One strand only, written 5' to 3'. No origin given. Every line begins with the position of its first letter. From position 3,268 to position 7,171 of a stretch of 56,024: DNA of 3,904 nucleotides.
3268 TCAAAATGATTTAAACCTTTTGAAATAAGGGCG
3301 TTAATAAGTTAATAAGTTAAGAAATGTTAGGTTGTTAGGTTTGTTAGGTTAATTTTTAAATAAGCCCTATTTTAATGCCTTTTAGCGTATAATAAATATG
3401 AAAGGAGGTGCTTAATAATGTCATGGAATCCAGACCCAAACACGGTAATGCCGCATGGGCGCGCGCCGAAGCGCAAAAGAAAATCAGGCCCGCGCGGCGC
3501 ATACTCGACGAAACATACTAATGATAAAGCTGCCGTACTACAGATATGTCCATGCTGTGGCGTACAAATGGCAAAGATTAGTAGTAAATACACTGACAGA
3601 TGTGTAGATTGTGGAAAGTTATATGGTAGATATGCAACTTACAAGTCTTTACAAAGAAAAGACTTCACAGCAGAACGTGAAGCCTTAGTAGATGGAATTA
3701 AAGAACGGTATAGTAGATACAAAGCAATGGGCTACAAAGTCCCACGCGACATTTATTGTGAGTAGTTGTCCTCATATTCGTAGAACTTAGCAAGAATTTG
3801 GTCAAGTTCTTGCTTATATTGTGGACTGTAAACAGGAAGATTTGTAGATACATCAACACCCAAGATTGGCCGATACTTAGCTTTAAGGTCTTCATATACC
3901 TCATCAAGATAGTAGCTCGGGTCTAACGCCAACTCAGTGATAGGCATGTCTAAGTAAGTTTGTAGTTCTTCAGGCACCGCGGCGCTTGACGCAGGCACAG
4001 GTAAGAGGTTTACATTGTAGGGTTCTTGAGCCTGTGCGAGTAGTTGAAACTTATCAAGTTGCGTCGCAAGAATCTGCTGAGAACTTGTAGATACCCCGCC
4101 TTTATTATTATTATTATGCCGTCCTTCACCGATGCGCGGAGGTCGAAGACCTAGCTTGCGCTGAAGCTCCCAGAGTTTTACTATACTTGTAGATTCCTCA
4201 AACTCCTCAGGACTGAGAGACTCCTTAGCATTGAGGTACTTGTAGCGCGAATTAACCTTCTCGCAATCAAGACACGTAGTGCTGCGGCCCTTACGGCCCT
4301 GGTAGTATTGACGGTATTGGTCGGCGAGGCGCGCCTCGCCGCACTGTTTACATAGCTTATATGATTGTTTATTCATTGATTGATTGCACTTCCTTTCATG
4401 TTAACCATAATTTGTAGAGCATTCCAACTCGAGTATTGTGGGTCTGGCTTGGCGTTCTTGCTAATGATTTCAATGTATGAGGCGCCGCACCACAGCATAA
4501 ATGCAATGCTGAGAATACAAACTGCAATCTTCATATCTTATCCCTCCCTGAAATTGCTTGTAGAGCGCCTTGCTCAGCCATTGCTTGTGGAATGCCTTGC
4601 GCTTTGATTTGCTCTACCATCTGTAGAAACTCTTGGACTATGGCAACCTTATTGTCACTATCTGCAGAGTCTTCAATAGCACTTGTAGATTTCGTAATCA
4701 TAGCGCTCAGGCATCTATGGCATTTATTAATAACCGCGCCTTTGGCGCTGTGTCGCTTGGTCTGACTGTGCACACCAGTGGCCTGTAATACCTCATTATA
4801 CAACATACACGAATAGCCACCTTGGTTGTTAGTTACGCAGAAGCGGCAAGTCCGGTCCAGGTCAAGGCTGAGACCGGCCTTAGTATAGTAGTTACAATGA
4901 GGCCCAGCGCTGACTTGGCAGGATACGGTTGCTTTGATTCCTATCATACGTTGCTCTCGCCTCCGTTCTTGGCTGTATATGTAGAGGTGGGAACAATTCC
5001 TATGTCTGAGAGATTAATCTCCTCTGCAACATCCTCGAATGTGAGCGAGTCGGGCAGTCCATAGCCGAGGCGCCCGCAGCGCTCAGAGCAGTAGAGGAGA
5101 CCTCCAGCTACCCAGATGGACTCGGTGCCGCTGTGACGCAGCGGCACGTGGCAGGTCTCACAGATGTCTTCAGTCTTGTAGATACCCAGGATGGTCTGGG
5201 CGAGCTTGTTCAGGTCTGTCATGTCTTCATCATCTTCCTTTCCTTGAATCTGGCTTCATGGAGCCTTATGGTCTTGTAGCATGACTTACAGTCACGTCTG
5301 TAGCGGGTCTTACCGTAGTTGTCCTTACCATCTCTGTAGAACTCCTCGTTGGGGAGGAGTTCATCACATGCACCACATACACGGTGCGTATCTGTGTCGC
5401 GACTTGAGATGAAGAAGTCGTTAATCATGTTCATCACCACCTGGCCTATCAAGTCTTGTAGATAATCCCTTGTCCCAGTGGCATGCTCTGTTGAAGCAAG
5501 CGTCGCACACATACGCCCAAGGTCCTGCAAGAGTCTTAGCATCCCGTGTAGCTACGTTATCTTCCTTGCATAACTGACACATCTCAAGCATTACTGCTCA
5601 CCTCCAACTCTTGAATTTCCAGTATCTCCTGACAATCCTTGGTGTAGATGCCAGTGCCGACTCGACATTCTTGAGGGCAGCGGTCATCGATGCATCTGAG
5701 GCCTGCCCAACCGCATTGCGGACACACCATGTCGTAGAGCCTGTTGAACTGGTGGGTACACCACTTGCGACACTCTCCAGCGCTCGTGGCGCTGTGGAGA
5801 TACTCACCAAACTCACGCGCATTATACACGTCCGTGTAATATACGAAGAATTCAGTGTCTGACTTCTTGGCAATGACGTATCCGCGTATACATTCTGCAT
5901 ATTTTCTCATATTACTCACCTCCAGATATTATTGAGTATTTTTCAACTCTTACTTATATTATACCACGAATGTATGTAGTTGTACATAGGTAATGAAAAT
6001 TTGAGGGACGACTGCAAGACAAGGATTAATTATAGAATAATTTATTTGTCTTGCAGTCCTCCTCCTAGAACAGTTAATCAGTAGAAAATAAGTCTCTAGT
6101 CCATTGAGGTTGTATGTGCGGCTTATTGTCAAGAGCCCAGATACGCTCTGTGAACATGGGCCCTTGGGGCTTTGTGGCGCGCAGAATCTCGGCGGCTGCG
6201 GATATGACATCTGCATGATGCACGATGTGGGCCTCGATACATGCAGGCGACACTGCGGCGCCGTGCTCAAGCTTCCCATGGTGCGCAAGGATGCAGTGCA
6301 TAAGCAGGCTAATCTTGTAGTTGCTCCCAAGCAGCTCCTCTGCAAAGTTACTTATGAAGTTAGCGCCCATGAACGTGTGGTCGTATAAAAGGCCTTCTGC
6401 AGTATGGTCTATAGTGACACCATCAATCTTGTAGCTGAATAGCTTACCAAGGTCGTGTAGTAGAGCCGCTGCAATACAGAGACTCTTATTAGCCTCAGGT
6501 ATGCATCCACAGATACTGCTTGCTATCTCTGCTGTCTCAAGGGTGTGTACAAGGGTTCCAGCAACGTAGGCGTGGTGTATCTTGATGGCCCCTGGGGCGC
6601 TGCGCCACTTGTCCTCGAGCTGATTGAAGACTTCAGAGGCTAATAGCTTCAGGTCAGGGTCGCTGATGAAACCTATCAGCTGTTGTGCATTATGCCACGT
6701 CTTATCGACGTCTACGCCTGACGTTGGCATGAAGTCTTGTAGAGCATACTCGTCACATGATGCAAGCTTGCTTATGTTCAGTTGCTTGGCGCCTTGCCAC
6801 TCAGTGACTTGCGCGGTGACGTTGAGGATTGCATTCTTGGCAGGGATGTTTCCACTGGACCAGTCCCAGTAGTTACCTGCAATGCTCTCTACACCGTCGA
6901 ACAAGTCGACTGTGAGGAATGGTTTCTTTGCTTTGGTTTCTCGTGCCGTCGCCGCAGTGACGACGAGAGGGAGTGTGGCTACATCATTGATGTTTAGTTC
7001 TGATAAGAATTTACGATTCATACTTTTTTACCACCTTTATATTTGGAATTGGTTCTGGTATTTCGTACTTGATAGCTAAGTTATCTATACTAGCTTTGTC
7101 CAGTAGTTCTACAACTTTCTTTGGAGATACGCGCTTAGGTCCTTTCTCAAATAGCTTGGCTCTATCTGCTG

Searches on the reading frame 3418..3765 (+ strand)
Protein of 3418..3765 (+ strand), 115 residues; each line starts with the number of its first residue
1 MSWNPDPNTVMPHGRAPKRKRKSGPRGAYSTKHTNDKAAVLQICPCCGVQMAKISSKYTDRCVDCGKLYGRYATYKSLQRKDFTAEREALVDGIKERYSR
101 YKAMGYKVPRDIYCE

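Call 13: search_protein_families(library=pfam, proteins=[window:3418-3765:+], max_evalue=0.01)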
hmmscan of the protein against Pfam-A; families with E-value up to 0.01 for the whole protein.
window:3418-3765:+ (115 aa): 0 families

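Call 23: find_related_loci(query=window:3418-3765:+, collection=viral_contigs, flank=6000)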
Query window:3418-3765:+ (115 aa) in viral_contigs; peptide patterns used: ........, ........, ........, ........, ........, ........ (x = any residue, [..] = any of these).
6 stretches matched a pattern; 5 encode a relative of the query (tblastn E <= 1e-3); 5 distinct loci.
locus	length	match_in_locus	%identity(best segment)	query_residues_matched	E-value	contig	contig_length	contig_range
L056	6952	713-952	45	30-112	2e-20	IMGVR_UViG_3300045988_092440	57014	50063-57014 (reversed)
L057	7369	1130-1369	46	30-112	4e-20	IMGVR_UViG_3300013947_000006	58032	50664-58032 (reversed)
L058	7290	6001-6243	45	29-112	8e-20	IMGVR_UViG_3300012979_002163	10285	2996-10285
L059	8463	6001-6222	45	40-112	9e-18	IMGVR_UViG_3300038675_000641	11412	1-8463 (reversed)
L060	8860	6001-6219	42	41-112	3e-12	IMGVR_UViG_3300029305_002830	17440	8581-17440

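Call 38: search_protein_families(library=phrogs, proteins=[window:3418-3765:+], max_evalue=0.01)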
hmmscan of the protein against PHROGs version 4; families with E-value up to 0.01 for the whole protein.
window:3418-3765:+ (115 aa): 1 family
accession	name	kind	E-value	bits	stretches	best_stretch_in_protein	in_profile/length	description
phrog_7020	-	unknown function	0.001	19.8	1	31-81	16-64/71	-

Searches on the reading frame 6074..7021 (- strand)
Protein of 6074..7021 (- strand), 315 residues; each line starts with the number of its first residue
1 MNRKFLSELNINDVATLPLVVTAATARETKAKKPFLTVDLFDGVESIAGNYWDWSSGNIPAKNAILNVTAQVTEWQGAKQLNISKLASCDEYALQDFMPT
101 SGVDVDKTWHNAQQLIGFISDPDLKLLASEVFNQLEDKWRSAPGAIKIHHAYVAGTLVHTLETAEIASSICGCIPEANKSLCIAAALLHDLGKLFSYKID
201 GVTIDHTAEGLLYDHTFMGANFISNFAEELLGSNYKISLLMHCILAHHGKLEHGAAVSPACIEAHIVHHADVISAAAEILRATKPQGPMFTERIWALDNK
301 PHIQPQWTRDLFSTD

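Call 39: search_protein_families(library=phrogs, proteins=[window:6074-7021:-], max_evalue=0.01)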
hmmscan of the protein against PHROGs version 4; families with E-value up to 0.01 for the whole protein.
window:6074-7021:- (315 aa): 2 families
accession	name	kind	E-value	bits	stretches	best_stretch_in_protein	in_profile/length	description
phrog_5889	-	unknown function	3.7e-16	60.3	1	107-280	17-198/242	-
phrog_14519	-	moron, auxiliary metabolic gene and host takeover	0.0057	17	0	226-309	64-148/295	glutamine amidotransferase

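Call 45: search_protein_families(library=pfam, proteins=[window:6074-7021:-], max_evalue=0.05)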
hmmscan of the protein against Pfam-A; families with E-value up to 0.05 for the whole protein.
window:6074-7021:- (315 aa): 3 families
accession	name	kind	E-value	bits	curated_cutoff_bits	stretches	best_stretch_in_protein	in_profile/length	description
PF01966.28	HD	-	1e-14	55.3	22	1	157-275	2-115/116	HD domain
PF08668.18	HDOD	-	0.00016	21.6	22.9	1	157-198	96-137/196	HDOD domain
PF18019.7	Cas3_HD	-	0.00022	21.8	23.1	1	152-282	24-169/207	Cas3, HD domain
